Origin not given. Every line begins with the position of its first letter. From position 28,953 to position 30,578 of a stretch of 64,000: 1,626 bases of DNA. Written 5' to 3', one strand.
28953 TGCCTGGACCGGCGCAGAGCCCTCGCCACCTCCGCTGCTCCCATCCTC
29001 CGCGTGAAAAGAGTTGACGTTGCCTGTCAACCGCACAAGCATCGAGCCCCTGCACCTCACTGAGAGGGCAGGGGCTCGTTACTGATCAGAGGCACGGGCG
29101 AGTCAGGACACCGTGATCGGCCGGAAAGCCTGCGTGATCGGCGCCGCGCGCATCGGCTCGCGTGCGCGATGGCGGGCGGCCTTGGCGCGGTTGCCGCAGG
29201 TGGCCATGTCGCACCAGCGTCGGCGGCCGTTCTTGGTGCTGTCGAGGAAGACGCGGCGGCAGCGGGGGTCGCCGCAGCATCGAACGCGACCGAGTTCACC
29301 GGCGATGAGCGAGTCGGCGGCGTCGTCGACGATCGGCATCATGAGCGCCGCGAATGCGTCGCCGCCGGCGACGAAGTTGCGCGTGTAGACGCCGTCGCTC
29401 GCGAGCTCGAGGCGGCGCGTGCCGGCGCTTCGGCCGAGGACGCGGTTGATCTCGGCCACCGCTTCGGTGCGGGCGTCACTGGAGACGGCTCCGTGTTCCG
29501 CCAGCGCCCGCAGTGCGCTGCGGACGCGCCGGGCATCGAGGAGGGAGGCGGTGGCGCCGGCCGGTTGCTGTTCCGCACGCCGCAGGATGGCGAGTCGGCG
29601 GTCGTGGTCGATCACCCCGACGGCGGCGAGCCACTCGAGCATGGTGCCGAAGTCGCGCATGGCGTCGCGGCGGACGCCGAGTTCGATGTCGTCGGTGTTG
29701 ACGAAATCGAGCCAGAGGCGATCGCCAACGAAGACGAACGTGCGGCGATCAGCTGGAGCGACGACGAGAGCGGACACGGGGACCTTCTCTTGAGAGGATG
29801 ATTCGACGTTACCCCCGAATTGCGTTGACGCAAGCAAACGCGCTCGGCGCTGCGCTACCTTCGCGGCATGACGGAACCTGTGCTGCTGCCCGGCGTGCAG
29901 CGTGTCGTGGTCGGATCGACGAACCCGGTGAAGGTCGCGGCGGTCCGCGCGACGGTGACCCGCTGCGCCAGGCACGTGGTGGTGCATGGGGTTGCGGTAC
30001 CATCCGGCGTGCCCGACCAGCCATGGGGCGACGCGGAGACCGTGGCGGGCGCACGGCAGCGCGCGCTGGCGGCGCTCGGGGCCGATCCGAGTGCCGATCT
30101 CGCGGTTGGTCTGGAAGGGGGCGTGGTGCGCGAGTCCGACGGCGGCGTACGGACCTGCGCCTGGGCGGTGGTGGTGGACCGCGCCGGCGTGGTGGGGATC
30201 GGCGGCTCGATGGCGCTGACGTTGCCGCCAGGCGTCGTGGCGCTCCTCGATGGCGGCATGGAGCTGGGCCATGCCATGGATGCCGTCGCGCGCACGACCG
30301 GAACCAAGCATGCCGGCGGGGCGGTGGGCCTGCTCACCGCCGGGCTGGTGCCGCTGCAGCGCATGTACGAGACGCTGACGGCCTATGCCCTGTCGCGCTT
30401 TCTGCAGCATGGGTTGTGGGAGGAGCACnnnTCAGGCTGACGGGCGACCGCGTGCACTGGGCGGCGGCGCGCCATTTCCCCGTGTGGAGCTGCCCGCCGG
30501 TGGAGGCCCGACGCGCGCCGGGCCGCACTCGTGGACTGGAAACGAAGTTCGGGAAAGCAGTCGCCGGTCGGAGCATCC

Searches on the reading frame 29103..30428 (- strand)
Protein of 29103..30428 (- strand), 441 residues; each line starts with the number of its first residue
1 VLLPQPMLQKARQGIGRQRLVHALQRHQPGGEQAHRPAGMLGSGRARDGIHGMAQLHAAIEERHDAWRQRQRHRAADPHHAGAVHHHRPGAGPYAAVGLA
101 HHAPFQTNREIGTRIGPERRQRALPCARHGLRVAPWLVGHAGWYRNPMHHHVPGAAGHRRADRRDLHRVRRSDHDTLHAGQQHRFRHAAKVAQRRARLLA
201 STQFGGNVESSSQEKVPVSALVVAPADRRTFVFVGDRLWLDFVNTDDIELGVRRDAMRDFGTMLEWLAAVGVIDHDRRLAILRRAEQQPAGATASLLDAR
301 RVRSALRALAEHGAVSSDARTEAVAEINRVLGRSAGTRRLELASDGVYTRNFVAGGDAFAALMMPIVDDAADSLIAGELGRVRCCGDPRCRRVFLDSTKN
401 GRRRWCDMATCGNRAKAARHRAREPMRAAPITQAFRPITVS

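Call 69: search_protein_families(library=pfam, proteins=[window:29103-30428:-], max_evalue=0.0001)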
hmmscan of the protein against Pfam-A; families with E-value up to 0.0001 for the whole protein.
window:29103-30428:- (441 aa): 2 families
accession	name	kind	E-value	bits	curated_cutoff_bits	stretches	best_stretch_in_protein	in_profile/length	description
PF11706.13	zf-CGNR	-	2.1e-17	63.1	24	1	381-423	1-43/44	CGNR zinc finger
PF07336.16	ABATE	-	3.8e-14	53.9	24.4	1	236-374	1-127/130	Putative stress-induced transcription regulator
